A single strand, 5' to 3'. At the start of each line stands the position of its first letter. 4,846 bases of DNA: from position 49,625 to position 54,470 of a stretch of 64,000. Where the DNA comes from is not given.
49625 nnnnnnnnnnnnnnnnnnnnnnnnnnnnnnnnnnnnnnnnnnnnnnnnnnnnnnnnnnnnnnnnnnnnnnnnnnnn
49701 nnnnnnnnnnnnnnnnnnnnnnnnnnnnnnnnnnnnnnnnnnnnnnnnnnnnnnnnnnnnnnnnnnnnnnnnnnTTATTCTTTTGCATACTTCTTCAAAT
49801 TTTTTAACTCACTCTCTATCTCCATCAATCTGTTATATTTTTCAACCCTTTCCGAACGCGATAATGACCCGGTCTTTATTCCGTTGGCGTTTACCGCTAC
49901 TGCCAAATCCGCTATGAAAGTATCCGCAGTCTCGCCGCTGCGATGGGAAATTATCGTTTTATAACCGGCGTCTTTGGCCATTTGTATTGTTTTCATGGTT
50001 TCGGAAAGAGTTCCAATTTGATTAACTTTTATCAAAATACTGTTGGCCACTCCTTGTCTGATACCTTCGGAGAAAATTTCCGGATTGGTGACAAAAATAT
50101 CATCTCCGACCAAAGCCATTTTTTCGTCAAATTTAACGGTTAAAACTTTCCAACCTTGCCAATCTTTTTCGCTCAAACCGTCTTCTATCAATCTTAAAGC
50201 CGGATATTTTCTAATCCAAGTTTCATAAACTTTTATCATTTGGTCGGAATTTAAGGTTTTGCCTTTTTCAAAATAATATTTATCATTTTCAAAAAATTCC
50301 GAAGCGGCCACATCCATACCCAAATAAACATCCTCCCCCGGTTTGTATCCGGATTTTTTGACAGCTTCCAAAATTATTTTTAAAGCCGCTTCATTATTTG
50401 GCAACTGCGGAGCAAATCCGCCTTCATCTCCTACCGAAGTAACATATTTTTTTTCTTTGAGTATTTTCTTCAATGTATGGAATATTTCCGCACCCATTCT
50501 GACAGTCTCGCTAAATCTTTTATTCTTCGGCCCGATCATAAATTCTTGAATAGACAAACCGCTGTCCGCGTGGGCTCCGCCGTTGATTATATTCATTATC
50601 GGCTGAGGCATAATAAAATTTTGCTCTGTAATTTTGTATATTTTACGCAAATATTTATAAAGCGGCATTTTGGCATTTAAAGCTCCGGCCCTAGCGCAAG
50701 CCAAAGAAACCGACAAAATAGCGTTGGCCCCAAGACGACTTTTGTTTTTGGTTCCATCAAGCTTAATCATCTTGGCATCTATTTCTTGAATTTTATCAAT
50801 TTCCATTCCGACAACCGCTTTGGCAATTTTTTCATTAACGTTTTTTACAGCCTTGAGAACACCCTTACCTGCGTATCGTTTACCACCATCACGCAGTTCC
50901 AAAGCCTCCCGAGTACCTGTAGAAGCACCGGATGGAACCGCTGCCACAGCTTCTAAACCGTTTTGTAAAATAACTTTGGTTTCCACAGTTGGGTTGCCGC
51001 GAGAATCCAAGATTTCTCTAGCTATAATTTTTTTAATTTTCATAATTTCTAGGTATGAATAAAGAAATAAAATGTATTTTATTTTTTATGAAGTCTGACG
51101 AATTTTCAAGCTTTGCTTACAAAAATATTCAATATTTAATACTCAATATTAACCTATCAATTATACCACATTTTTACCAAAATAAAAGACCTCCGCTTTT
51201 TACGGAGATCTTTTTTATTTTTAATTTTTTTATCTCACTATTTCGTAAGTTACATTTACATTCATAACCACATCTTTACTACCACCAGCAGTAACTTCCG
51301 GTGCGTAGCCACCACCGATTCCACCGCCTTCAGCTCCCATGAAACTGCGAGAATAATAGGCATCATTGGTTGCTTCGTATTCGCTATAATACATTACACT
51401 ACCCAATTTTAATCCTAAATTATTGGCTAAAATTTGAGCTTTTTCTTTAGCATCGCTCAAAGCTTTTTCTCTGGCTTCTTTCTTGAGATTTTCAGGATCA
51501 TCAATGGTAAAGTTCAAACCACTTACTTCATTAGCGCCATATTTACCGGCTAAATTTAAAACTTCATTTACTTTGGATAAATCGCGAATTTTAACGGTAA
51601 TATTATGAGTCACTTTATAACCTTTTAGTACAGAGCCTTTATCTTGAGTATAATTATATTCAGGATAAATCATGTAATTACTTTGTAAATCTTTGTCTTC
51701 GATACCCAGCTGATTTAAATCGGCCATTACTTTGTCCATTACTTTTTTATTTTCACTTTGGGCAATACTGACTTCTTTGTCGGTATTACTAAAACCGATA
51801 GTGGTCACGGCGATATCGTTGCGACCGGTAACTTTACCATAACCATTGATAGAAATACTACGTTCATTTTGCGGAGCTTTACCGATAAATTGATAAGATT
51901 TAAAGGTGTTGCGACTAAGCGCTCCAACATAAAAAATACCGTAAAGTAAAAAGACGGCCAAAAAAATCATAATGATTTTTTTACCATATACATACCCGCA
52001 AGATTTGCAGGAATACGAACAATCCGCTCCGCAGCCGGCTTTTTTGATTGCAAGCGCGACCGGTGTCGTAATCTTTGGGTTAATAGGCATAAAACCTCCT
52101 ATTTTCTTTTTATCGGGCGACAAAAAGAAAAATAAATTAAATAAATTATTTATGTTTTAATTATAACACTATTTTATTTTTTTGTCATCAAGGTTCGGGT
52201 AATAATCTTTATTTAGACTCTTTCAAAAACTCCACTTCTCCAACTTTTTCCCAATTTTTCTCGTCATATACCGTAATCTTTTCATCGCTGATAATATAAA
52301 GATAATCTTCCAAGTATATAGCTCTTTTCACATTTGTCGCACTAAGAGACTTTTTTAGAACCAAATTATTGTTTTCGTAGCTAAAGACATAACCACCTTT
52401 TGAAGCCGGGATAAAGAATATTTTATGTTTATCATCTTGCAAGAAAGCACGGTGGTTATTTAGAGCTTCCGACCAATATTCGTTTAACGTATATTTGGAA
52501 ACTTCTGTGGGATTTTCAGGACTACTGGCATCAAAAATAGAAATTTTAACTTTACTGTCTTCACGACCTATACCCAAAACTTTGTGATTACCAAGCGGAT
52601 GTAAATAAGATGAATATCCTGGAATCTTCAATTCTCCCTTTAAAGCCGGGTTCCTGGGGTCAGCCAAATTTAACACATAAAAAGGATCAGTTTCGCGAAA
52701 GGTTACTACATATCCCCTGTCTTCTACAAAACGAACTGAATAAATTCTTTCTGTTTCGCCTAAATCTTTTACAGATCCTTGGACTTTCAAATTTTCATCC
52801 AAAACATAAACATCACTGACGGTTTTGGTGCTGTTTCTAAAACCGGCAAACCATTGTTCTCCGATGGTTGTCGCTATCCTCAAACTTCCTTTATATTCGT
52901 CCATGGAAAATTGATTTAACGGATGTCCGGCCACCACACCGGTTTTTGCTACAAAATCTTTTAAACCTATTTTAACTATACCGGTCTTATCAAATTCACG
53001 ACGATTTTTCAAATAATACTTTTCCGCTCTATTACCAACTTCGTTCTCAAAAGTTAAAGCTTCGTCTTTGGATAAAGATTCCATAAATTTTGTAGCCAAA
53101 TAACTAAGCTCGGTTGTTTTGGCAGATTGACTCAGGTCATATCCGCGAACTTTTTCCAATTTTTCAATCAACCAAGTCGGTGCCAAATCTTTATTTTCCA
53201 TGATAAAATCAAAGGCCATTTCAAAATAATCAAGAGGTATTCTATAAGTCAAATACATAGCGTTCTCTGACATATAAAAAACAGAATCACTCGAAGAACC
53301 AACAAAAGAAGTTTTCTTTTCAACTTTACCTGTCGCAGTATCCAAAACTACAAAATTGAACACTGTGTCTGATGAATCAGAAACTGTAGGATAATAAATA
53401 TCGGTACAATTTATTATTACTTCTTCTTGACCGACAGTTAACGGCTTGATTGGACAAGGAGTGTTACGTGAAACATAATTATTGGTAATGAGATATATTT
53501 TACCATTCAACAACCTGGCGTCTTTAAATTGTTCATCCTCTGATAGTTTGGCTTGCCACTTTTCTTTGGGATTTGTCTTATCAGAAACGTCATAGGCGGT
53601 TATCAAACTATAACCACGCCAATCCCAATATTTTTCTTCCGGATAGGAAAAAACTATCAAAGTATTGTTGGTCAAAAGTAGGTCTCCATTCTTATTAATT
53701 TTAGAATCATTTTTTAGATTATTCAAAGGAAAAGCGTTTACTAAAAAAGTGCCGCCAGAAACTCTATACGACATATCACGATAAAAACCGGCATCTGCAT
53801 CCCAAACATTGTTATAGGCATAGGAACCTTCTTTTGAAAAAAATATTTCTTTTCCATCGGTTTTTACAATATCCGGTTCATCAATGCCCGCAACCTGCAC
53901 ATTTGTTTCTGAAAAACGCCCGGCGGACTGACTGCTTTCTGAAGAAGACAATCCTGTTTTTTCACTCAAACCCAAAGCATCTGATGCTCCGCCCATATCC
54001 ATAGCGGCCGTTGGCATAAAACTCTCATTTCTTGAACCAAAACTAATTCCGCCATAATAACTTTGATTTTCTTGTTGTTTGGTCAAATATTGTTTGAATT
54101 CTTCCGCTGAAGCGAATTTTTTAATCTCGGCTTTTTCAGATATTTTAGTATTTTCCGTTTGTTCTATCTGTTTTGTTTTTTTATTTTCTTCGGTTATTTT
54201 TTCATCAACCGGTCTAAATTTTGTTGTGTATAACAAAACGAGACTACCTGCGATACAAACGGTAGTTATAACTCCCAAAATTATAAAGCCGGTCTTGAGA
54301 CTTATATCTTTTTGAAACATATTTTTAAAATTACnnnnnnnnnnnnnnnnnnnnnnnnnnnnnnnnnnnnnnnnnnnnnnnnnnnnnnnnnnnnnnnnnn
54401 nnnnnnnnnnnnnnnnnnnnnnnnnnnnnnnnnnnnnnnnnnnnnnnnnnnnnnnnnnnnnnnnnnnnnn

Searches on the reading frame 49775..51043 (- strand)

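Call 8: search_protein_families(library=pfam, proteins=[window:49775-51043:-], max_evalue=0.001)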
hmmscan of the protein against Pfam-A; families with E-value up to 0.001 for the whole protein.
window:49775-51043:- (422 aa): 3 families
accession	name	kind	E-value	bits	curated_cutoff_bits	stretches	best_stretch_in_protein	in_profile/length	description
PF00113.28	Enolase_C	-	1.4e-107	359.8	21.5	1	143-420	2-288/296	Enolase, C-terminal TIM barrel domain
PF03952.21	Enolase_N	-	3.5e-56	189.4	35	1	3-132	1-131/131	Enolase, N-terminal domain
PF13378.12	MR_MLE_C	-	0.00012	22.3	29.4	1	282-389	71-174/219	Enolase C-terminal domain-like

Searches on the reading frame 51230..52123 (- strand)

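Call 8: search_protein_families(library=pfam, proteins=[window:51230-52123:-], max_evalue=0.001)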
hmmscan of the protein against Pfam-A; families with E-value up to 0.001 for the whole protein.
window:51230-52123:- (297 aa): 1 family
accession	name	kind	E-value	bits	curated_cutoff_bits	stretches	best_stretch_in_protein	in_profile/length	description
PF04402.19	SIMPL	-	3.3e-45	155.3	25.2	1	90-293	1-205/205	Protein of unknown function (DUF541)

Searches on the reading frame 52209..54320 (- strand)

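Call 8: search_protein_families(library=pfam, proteins=[window:52209-54320:-], max_evalue=0.001)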
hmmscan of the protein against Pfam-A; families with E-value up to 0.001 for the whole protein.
window:52209-54320:- (703 aa): 1 family
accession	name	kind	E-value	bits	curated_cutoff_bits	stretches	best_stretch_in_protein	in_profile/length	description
PF09826.15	Beta_propel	-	1.8e-113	380.5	22.4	1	136-688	1-493/495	Beta propeller domain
